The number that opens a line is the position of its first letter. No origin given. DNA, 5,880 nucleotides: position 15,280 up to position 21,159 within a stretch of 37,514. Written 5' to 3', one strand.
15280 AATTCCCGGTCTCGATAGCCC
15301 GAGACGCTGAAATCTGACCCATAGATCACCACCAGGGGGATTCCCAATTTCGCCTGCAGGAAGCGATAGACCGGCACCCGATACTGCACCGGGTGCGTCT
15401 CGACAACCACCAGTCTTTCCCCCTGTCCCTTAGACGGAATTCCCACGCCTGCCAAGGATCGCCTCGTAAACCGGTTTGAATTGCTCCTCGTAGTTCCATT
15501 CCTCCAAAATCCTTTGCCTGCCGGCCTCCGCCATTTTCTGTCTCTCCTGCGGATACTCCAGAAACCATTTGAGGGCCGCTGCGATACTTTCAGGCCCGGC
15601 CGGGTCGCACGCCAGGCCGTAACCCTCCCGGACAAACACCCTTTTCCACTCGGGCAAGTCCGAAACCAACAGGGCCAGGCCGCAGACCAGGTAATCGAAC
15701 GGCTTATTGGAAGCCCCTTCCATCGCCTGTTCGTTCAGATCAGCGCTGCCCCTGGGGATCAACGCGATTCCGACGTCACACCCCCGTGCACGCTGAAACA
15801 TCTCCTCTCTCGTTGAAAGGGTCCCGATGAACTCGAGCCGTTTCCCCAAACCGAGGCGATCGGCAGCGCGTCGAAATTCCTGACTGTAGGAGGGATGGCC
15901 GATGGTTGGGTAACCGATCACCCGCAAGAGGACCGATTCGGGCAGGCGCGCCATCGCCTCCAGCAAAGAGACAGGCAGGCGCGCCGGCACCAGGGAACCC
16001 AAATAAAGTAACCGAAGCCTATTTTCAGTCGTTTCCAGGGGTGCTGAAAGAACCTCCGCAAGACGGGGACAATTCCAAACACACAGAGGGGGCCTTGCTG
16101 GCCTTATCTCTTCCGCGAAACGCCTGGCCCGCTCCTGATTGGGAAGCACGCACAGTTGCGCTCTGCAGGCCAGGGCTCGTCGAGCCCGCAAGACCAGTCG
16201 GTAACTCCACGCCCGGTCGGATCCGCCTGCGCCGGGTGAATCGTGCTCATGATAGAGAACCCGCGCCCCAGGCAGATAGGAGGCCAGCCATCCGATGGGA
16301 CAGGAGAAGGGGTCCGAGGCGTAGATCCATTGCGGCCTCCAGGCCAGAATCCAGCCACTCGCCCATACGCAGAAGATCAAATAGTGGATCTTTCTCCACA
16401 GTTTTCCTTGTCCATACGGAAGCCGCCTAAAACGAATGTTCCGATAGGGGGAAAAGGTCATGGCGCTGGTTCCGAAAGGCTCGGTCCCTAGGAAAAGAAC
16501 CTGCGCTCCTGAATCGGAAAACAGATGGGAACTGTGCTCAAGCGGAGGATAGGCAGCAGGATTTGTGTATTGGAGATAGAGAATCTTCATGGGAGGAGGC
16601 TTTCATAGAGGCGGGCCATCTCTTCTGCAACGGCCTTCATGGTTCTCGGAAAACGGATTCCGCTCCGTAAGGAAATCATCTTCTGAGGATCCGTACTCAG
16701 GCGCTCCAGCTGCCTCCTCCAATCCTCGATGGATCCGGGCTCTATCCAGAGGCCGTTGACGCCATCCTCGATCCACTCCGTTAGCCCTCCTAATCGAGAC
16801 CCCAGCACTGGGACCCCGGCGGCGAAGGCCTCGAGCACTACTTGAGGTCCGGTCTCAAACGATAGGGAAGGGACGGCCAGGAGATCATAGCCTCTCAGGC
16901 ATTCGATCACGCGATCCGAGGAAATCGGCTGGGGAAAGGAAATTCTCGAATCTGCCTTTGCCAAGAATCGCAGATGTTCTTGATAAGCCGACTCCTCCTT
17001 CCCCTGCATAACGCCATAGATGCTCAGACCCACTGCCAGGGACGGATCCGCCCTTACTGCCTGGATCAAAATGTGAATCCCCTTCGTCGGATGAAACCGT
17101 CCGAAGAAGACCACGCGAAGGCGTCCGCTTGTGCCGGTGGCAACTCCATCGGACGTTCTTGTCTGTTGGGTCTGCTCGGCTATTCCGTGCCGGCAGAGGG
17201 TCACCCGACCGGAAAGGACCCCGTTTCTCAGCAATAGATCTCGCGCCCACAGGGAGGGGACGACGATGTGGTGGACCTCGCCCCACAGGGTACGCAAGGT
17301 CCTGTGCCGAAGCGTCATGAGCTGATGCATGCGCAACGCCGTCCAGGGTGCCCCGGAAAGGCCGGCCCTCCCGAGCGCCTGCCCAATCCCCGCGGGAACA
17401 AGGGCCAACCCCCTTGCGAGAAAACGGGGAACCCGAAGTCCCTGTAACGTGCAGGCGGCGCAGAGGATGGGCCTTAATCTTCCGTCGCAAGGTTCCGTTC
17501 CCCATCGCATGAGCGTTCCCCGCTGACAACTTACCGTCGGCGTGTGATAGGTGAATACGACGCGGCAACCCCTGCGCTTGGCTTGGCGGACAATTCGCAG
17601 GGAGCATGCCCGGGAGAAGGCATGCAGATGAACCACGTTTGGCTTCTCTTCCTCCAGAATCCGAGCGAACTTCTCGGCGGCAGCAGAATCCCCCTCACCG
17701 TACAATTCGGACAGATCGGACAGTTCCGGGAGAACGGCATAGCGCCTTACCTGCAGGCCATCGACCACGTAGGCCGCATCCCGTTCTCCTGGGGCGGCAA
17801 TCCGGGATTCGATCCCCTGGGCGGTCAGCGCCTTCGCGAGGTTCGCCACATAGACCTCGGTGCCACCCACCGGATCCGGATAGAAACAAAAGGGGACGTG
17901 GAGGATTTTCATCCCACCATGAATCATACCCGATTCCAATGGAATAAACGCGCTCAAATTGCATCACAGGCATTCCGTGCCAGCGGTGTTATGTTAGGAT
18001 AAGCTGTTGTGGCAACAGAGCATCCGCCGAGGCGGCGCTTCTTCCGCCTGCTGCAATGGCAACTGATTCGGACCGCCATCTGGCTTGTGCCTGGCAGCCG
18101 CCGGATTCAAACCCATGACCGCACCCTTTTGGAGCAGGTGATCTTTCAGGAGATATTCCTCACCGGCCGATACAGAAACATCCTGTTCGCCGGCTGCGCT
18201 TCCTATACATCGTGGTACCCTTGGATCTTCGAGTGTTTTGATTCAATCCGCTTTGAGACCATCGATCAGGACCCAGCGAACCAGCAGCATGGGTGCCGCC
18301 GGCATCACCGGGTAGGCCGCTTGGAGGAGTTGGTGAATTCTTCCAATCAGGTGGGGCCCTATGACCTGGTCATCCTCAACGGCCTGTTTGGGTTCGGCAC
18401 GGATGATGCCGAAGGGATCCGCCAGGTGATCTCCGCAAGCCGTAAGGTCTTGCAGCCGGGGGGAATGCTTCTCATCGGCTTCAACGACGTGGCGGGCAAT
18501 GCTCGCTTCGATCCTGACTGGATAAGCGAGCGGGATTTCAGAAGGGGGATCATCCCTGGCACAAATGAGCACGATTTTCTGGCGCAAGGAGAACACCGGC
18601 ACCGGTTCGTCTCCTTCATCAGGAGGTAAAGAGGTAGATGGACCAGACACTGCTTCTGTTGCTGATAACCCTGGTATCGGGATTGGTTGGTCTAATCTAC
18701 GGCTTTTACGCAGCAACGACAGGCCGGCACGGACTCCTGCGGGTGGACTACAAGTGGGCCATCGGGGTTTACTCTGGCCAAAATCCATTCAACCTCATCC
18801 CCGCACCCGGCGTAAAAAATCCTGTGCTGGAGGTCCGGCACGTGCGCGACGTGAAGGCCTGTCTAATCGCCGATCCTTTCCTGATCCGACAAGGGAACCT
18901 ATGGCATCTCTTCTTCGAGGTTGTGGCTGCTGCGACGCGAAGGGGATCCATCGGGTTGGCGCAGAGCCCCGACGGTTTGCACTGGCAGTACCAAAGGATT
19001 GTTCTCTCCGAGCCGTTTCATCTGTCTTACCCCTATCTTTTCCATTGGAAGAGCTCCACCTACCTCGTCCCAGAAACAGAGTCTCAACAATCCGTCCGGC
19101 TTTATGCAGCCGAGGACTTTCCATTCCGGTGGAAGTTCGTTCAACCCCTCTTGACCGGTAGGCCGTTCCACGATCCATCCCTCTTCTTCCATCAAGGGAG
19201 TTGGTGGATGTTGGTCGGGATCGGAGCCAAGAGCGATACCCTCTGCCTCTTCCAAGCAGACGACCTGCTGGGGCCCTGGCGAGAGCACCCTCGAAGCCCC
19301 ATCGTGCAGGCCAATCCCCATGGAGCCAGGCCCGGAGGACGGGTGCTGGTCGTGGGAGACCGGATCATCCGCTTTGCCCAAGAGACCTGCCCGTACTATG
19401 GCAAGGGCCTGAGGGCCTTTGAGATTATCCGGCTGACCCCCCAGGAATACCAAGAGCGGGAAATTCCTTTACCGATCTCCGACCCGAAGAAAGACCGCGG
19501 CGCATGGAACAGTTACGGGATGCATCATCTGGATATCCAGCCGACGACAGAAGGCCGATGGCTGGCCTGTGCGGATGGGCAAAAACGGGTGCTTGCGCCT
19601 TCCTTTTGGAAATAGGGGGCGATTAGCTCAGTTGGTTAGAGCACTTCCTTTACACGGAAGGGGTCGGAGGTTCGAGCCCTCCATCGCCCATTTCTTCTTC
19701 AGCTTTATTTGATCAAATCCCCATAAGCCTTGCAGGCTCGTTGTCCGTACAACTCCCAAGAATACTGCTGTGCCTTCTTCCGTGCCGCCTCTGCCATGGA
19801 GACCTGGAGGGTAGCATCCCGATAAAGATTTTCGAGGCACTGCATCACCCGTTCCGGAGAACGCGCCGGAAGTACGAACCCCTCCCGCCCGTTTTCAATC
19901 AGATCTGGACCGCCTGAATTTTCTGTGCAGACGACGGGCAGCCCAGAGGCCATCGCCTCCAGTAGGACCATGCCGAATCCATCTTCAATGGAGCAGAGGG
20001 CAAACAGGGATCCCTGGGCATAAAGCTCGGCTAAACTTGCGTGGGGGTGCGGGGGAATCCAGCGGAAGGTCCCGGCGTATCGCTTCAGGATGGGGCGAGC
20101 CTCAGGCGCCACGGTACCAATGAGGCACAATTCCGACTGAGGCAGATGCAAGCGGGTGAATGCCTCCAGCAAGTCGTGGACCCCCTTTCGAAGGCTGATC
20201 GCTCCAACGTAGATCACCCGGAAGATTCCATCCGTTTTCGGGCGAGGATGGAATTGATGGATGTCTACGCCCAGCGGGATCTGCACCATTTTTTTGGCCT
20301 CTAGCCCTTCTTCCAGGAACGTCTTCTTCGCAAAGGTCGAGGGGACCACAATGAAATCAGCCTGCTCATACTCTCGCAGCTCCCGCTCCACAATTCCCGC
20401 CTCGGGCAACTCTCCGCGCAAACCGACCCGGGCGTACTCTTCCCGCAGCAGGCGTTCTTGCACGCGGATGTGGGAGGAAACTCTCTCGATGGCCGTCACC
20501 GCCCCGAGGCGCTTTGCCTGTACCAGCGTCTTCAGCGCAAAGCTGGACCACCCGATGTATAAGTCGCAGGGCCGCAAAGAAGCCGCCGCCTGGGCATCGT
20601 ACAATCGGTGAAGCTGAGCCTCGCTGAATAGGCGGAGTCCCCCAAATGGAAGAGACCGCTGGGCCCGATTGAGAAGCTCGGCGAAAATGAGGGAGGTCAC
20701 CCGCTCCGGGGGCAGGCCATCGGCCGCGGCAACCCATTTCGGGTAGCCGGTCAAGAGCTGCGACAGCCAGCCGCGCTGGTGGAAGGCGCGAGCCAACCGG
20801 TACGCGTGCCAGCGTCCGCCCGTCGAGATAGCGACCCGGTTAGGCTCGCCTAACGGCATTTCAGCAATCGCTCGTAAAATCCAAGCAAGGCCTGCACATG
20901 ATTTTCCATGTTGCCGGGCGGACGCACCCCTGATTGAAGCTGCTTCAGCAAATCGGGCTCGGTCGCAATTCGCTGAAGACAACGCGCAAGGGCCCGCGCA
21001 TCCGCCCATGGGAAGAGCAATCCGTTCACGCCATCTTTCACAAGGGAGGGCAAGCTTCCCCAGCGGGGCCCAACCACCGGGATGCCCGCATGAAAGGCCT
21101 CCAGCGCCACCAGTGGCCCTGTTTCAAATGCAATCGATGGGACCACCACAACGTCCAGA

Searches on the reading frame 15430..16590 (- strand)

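Call 18: search_protein_families(library=pfam, proteins=[window:15430-16590:-], max_evalue=0.001)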
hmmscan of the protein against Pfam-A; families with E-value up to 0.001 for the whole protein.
window:15430-16590:- (386 aa): 5 families
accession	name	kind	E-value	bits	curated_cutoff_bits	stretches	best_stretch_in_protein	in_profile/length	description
PF00534.26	Glycos_transf_1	-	1.1e-14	54.8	26.4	1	186-360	10-172/172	Glycosyl transferases group 1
PF13524.12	Glyco_trans_1_2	-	6.3e-11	42.9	25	1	210-370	6-138/144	Glycosyl transferase-like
PF13579.12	Glyco_trans_4_4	-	3.2e-10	41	29.7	1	46-165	33-149/158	Glycosyl transferase 4-like domain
PF13692.12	Glyco_trans_1_4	-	3.6e-07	31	27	1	193-345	3-141/142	Glycosyl transferases group 1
PF13439.12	Glyco_transf_4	-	2.6e-05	24.8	28.5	1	46-167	37-157/170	Glycosyltransferase Family 4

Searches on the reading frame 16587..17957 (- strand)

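Call 18: search_protein_families(library=pfam, proteins=[window:16587-17957:-], max_evalue=0.001)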
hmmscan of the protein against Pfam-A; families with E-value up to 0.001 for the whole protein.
window:16587-17957:- (456 aa): 5 families
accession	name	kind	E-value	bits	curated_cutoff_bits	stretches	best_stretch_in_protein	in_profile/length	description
PF00534.26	Glycos_transf_1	-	3.4e-24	85.7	26.4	1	280-426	16-161/172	Glycosyl transferases group 1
PF13692.12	Glyco_trans_1_4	-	8.5e-23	81.6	27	1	281-423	3-142/142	Glycosyl transferases group 1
PF13439.12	Glyco_transf_4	-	8.7e-20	71.9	28.5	1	30-142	1-108/170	Glycosyltransferase Family 4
PF13579.12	Glyco_trans_4_4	-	7.7e-18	65.8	29.7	1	31-254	1-154/158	Glycosyl transferase 4-like domain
PF20706.3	GT4-conflict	-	1.4e-08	34.5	26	1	270-403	193-327/385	Family 4 Glycosyltransferase in conflict systems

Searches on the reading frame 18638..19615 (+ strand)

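Call 18: search_protein_families(library=pfam, proteins=[window:18638-19615:+], max_evalue=0.001)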
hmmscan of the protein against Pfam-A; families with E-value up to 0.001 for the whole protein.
window:18638-19615:+ (325 aa): 2 families
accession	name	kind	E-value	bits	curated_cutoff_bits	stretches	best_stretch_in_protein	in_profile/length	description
PF24793.1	GINT1_N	-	1.9e-62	211.5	27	1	39-314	8-303/304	Glucosamine inositolphosphorylceramide transferase 1, N-terminal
PF00251.26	Glyco_hydro_32N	-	2.3e-05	24.5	22.1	0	82-211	15-167/307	Glycosyl hydrolases family 32 N-terminal domain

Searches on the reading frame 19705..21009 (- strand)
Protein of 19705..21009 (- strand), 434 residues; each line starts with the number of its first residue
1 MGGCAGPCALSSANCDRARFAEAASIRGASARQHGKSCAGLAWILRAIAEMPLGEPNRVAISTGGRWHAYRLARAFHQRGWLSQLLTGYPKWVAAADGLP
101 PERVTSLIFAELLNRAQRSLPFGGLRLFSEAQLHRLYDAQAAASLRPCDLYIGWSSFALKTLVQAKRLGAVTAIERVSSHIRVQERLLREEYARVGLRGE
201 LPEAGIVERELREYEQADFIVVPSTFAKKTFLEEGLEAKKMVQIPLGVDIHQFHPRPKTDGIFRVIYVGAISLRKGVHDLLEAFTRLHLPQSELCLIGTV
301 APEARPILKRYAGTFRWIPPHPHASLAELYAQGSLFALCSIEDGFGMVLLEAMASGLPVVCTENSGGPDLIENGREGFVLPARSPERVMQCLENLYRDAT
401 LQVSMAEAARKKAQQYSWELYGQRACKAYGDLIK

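Call 18: search_protein_families(library=pfam, proteins=[window:19705-21009:-], max_evalue=0.001)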
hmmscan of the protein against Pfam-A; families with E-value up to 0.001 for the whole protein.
window:19705-21009:- (434 aa): 5 families
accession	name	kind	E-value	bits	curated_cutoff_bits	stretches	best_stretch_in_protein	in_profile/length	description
PF00534.26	Glycos_transf_1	-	4.1e-26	92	26.4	1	263-411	16-171/172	Glycosyl transferases group 1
PF13692.12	Glyco_trans_1_4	-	3.5e-25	89.3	27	1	264-398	3-142/142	Glycosyl transferases group 1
PF20706.3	GT4-conflict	-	2.7e-11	43.5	26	1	232-419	165-379/385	Family 4 Glycosyltransferase in conflict systems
PF13439.12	Glyco_transf_4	-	1.1e-06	29.2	28.5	1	64-251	3-169/170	Glycosyltransferase Family 4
PF13524.12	Glyco_trans_1_2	-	1.7e-06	28.5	25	1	281-415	6-132/144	Glycosyl transferase-like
